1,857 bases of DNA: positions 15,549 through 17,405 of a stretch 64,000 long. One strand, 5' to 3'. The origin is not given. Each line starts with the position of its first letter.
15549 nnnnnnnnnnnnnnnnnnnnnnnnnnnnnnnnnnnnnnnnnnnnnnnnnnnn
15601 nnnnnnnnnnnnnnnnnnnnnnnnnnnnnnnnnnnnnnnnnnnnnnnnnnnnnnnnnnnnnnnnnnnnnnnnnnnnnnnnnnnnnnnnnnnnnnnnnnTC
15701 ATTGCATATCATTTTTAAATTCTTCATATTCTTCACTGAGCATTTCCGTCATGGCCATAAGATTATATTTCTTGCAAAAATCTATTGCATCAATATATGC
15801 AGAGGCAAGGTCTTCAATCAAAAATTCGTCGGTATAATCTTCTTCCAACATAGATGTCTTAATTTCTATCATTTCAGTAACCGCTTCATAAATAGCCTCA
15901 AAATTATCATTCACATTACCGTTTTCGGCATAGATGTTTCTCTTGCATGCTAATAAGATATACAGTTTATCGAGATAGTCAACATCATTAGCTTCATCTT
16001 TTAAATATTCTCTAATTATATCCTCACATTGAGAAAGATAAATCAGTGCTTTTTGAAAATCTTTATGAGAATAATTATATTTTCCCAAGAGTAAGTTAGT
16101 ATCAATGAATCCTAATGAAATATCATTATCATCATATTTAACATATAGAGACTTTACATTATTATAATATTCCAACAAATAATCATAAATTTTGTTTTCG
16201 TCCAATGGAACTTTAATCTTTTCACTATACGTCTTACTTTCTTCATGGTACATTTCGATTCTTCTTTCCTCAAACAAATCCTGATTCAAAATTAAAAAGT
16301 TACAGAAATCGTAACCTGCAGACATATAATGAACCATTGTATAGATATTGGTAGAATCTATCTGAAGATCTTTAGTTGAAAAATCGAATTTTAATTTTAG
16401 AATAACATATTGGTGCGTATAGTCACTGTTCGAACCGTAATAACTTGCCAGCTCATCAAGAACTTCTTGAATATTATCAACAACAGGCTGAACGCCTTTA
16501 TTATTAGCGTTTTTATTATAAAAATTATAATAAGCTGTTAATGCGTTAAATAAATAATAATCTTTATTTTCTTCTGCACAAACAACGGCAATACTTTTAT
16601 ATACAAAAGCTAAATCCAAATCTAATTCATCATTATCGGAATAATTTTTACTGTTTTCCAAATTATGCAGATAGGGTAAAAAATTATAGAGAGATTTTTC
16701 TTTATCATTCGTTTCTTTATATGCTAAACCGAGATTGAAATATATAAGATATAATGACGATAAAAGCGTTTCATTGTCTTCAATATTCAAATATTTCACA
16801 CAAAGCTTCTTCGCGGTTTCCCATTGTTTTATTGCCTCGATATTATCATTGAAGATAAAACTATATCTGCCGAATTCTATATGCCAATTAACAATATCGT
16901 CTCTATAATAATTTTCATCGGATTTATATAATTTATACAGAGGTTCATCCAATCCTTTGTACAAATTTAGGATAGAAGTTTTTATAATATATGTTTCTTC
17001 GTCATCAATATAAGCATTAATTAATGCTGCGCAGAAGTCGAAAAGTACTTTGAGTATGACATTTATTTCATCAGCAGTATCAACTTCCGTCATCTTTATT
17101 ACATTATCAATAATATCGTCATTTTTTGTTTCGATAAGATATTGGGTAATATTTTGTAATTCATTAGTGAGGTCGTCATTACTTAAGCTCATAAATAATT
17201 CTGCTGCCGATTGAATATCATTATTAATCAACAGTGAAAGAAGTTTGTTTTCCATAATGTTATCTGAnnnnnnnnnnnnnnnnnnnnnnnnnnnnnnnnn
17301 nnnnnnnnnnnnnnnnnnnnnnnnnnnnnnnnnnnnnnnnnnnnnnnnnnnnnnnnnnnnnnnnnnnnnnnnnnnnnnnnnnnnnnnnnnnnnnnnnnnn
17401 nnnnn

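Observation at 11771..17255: Duplicated two-gene module (A-B-A'-B') of unassignable acidic helical-repeat proteins joined to the nuclease-nupC-thyA operon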

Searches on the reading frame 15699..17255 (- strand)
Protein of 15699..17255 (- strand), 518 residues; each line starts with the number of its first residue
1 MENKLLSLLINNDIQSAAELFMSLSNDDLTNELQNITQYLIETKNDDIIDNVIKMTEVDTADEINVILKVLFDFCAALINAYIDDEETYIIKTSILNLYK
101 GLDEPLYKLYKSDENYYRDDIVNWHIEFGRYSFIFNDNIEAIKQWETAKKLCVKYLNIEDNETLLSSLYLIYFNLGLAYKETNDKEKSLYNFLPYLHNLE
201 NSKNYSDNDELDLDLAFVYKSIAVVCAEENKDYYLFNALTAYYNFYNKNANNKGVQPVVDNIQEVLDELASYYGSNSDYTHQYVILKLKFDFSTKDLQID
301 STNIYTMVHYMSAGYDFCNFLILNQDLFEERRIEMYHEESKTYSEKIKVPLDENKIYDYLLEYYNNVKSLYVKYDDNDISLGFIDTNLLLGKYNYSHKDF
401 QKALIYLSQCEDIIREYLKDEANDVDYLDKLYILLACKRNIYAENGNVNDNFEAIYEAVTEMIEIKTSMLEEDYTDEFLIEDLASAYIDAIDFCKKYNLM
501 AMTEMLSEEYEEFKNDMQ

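Call 5: search_protein_families(library=pfam, proteins=[window:15699-17255:-], max_evalue=1)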
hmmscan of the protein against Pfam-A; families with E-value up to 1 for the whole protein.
window:15699-17255:- (518 aa): 2 families
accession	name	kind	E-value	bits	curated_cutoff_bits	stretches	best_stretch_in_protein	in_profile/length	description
PF07719.23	TPR_2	-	0.0011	19.3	27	0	171-192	3-24/34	Tetratricopeptide repeat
PF13424.12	TPR_12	-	0.031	14.9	30.1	0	388-415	49-76/77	Tetratricopeptide repeat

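Call 6: search_protein_families(library=ncbifam, proteins=[window:15699-17255:-], max_evalue=1)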
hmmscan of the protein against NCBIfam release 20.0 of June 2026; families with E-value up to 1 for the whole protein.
window:15699-17255:- (518 aa): 0 families

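Call 11: find_homologous_proteins(query=window:15699-17255:-)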
Query window:15699-17255:- (518 aa): 2 proteins with E <= 0.001 among 8000 candidates.
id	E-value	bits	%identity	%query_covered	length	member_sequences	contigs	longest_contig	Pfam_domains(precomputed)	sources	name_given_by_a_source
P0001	0.0e+0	1119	100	100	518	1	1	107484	-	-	-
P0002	8.3e-161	554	53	97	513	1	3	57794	-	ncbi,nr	ncbi:hypothetical protein LJC25_04775 [Bacteroidales bacterium OttesenSCG-928-K03]|nr:hypothetical p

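Call 12: find_encoding_contigs(protein=P0002, flank=10000, max_places=6)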
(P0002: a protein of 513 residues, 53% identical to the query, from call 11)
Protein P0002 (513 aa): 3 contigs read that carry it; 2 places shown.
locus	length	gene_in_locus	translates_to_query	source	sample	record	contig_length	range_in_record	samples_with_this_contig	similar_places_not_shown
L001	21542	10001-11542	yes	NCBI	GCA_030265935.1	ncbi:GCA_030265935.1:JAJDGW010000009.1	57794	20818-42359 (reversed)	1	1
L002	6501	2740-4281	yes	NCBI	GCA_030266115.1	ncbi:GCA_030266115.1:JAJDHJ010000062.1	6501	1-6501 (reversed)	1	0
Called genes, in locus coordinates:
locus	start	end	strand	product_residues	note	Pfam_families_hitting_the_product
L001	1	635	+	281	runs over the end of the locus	-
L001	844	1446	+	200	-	PF01797:Y1_Tnp (faint)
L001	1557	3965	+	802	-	PF13620:CarboxypepD_reg, PF13715:CarbopepD_reg_2, PF07715:Plug, PF00593:TonB_dep_Rec_b-barrel, PF25183:OMP_b-brl_4 (faint)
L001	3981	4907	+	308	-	PF14054:DUF4249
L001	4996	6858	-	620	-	PF13734:Inhibitor_I69, PF01640:Peptidase_C10, PF13529:Peptidase_C39_2 (weak), PF00041:fn3 (faint), PF18962:Por_Secre_tail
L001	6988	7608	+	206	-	PF02577:BFN_dom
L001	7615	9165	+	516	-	PF01773:Nucleos_tra2_N, PF07670:Gate, PF07662:Nucleos_tra2_C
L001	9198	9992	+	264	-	PF00303:Thymidylat_synt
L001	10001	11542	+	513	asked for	-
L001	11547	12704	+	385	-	-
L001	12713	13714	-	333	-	PF01210:NAD_Gly3P_dh_N, PF02558:ApbA (weak), PF03807:F420_oxidored (faint), PF07479:NAD_Gly3P_dh_C, PF20618:GPD_NAD_C_bact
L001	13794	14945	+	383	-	-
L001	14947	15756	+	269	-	PF01048:PNP_UDP_1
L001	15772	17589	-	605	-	PF00009:GTP_EFTU, PF01926:MMR_HSR1 (weak), PF03144:GTP_EFTU_D2 (weak), PF00679:EFG_C, PF21018:BipA_C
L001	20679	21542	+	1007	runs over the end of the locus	PF00082:Peptidase_S8, PF18962:Por_Secre_tail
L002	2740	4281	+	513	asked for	-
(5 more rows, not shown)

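Call 13: find_encoding_contigs(protein=P0001, flank=10000, max_places=4)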
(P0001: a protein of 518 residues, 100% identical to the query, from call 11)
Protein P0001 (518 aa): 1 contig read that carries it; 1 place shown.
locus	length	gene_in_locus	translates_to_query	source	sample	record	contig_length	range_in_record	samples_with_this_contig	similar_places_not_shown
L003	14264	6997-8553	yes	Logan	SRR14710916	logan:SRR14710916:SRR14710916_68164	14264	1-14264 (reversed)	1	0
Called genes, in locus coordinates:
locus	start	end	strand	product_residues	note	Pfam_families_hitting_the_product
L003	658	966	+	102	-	-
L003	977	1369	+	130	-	-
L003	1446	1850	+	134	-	-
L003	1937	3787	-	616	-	PF13734:Inhibitor_I69, PF01640:Peptidase_C10, PF00041:fn3 (faint), PF18370:RGI_lyase (faint), PF18962:Por_Secre_tail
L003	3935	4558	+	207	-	PF02577:BFN_dom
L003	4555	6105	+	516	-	PF01773:Nucleos_tra2_N, PF07670:Gate, PF07662:Nucleos_tra2_C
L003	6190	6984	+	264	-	PF00303:Thymidylat_synt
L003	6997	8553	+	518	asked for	-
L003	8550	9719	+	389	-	-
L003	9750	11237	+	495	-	-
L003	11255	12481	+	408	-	-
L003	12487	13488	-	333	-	PF01210:NAD_Gly3P_dh_N, PF02558:ApbA (weak), PF03807:F420_oxidored (weak), PF07479:NAD_Gly3P_dh_C, PF20618:GPD_NAD_C_bact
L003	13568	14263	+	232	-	?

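Call 17: find_homologous_proteins(query=A1, max_evalue=0.01)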
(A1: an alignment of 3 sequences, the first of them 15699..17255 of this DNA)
Query A1 (3 sequences) (518 aa, profile of the alignment): 2 proteins with E <= 0.01 among 8000 candidates.
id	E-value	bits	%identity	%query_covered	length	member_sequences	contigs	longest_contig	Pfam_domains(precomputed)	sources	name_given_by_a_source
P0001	4.5e-257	872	100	100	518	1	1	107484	-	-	-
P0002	1.6e-256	870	53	97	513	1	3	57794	-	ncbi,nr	ncbi:hypothetical protein LJC25_04775 [Bacteroidales bacterium OttesenSCG-928-K03]|nr:hypothetical p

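Call 19: find_related_loci(query=A1, collection=genome_contigs, flank=8000)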
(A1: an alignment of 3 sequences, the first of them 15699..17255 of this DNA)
Query A1 (518 aa) in genome_contigs; peptide patterns used: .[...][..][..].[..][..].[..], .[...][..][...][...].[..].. (x = any residue, [..] = any of these).
425 stretches matched a pattern, but none encodes a relative of the query by tblastn (E <= 1e-3).

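Call 28: search_protein_families(library=padloc, proteins=[window:15699-17255:-, P0002], max_evalue=1)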
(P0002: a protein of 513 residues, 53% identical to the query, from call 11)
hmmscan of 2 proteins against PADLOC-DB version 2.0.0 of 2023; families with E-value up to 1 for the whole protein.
window:15699-17255:- (518 aa): 0 families

P0002 (513 aa): 0 families

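Call 29: search_protein_families(library=phrogs, proteins=[window:15699-17255:-, P0002], max_evalue=1)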
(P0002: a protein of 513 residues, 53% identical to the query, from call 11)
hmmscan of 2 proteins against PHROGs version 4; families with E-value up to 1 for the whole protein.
window:15699-17255:- (518 aa): 0 families

P0002 (513 aa): 0 families

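Call 30: search_solved_structures(query=A1, max_evalue=10)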
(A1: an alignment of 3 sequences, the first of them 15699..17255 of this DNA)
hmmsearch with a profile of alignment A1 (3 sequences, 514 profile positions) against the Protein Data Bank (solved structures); distinct sequences matched with E-value up to 10: 6.
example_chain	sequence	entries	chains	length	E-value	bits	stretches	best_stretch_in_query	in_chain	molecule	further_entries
4y6w_A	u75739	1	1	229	0.00021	23.7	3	441-502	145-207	NaB(AB)3ACb - light chain TPR-like repeats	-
4y6c_A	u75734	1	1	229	0.00044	22.6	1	441-498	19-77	ANSERINA PUTATIVE KINESIN LIGHT chain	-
2caz_C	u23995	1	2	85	0.043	16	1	270-322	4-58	PROTEIN SRN2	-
3re2_A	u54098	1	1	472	0.12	14.5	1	371-421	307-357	Predicted protein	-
4ga1_A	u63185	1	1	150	0.41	12.8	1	132-193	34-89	E3 SUMO-PROTEIN LIGASE RANBP2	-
6lch_A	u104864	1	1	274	1.1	11.4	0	363-409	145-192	Sel1 repeat family protein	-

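Call 36: predict_structure(alignment_id=A1)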
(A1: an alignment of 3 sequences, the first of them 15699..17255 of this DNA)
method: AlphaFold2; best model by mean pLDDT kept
length: 518 residues; sequences in the alignment: 3
mean_pLDDT: 85.8   pTM: 0.75
mean pLDDT of the five models: 85.8, 85.8, 81.4, 73.3, 66.0
residues with pLDDT >= 90: 243; 70-90: 227; 50-70: 26; < 50: 22
segments of 3 or more residues with pLDDT < 50: 330-350
pLDDT, mean of each block of 10 residues (from residue 1): 84 92 89 89 86 84 81 87 74 90 89 84 92 92 97 84 87 96 94 92 76 92 88 87 86 80 89 66 82 88 89 92 70 38 39 72 94 91 95 91 95 91 87 95 84 92 93 87 95 93 94 89
secondary structure, 60 per line:
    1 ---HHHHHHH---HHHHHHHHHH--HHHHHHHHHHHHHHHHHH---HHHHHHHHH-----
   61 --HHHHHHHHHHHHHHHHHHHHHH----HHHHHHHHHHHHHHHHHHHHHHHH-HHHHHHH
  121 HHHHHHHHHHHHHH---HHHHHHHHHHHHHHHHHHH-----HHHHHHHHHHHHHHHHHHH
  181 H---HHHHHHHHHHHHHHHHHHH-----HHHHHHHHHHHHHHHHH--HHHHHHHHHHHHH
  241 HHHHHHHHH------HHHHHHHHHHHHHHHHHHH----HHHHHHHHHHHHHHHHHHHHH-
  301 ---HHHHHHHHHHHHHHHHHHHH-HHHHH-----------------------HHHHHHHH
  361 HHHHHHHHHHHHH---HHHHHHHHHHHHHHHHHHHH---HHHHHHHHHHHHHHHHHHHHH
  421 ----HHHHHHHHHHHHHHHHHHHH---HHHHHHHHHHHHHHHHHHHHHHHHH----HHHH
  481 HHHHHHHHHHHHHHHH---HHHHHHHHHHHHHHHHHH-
elements in order: H4-10 H14-23 H26-43 H47-55 H63-84 H89-112 H114-134 H138-156 H162-181 H185-203 H209-225 H228-249 H256-274 H279-299 H304-323 H325-329 H353-373 H377-396 H400-420 H425-444 H448-472 H477-496 H500-517

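Call 40: fold_search(model_id=the predicted structure, library=pdb)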
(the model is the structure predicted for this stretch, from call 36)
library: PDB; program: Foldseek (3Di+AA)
matches with E <= 10: 1354; with E <= 0.001: 115
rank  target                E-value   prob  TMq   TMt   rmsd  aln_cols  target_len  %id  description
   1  9hvq_Q                7.1e-07  1.00  0.20  0.14  20.6       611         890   13  Structure of the transcribing Pol II-DSIF-PAF-SPT6-RECQL5 complex (released 2025-07-16)
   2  9rtt_Q                3.5e-06  1.00  0.20  0.14  20.7       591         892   14  Activated Elongation Complex with IWS1 and ELOF1 (released 2025-09-03)
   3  7dkh_A                3.7e-06  1.00  0.20  0.13  23.6       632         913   12  Crystal structure of the Ctr9/Paf1/Cdc73/Rtf1 quaternary complex (released 2021-11-24)
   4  7dkh_I                7.2e-06  1.00  0.21  0.13  23.0       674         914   11  Crystal structure of the Ctr9/Paf1/Cdc73/Rtf1 quaternary complex (released 2021-11-24)
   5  7t7t_A                7.5e-06  1.00  0.30  0.32  21.5       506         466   13  Structure of TSK/BRU1 bound to histone H3.1 (released 2022-03-30)
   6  7ntf_A                9.5e-06  1.00  0.21  0.14  16.6       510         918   13  Cryo-EM structure of unliganded O-GlcNAc transferase (released 2021-11-17)
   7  8j8q_C                9.9e-06  1.00  0.21  0.14  21.4       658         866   12  Structure of the four-component Paf1 complex from Saccharomyces eubayanus (released 2023-05-24)
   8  8fgw_D                1.5e-05  1.00  0.21  0.10  23.8       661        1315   10  Human IFT-A complex structures provide molecular insights into ciliary transport (released 2023-02-22)
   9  5a7d_H                1.7e-05  1.00  0.35  0.45   8.9       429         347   12  Tetrameric assembly of LGN with Inscuteable (released 2016-08-03)
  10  7xn7_q                1.9e-05  1.00  0.13  0.09  22.8       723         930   12  RNA polymerase II elongation complex containing Spt4/5, Elf1, Spt6, Spn1 and Paf1C (released 2022-09-07)
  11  8qca_B                2.3e-05  1.00  0.26  0.19  20.2       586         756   12  CryoEM structure of a S. Cerevisiae Ski2387 complex in the closed state bound to RNA (released 2023-11-15)
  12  3sf4_C                2.9e-05  1.00  0.31  0.40   9.8       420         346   12  Crystal structure of the complex between the conserved cell polarity proteins Inscuteable and LGN (released 2011-11-23)
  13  4wne_A                3.0e-05  1.00  0.28  0.41  10.6       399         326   12  Crystal structure of the TPR domain of LGN in complex with Frmpd4/Preso1 at 2.0 Angstrom resolution (released 2015-09-16)
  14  6hc2_S                3.4e-05  1.00  0.29  0.38  10.8       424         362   12  Crystal structure of NuMA/LGN hetero-hexamers (released 2019-05-29)
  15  8chy                  3.4e-05  1.00  0.27  0.42   9.1       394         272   15  Crystal structure of an 8-repeat consensus TPR superhelix with Zinc. (released 2024-02-21)
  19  7t7t_B                4.9e-05  1.00  0.27  0.31  20.9       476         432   12  Structure of TSK/BRU1 bound to histone H3.1 (released 2022-03-30)
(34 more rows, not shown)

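Call 45: find_related_loci(query=A1, collection=metagenome_contigs, flank=8000)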
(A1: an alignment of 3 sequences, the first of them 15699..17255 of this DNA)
Query A1 (518 aa) in metagenome_contigs; peptide patterns used: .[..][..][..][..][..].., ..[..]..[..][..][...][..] (x = any residue, [..] = any of these).
600 stretches matched a pattern, but none encodes a relative of the query by tblastn (E <= 1e-3).

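Call 50: search_protein_representatives(alignment_id=A1)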
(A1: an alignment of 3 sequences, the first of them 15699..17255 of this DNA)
Query: 3 sequences, 514 profile positions. Proteins with E-value up to 0.001 (for the whole library): 106; up to 1e-10: 12; up to 1e-30: 3. The best 106 are listed.
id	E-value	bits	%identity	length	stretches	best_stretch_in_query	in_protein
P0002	5.2e-257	870.3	-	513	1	1-509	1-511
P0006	3.0e-213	725.9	-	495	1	1-514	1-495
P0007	1.2e-95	338.0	-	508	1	1-510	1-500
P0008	3.2e-22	95.7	-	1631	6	353-483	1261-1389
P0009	9.2e-19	84.3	-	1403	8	390-488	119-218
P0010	1.5e-18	83.5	-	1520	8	376-485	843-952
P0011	2.6e-14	69.6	-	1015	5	371-485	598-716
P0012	4.6e-13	65.5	-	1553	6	371-496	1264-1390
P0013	7.0e-13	64.9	-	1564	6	389-485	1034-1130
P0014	4.3e-11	58.9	-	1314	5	362-506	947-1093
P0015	8.7e-11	57.9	-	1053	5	390-481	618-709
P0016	9.2e-11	57.9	-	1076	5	388-483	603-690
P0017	2.3e-10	56.6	-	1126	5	391-498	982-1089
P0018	1.4e-09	54.0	-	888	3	391-484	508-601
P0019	1.7e-09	53.7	-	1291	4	358-485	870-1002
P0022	1.6e-08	50.5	-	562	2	326-491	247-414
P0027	1.3e-07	47.4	-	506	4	387-482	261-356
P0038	2.3e-06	43.4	-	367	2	389-499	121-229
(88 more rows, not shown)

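Call 52: find_encoding_contigs(protein=P0007, flank=10000, max_places=6)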
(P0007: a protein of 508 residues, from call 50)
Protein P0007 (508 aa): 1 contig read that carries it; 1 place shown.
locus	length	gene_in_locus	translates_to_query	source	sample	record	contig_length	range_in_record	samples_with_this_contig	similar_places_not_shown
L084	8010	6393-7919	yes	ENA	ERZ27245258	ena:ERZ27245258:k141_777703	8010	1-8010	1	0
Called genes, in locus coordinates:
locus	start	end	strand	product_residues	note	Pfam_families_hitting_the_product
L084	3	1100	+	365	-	?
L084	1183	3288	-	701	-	PF13734:Inhibitor_I69, PF01640:Peptidase_C10, PF00041:fn3 (faint), PF18962:Por_Secre_tail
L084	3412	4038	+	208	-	PF02577:BFN_dom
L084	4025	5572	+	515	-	PF01773:Nucleos_tra2_N, PF07670:Gate, PF07662:Nucleos_tra2_C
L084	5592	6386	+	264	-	PF00303:Thymidylat_synt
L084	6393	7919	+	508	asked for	-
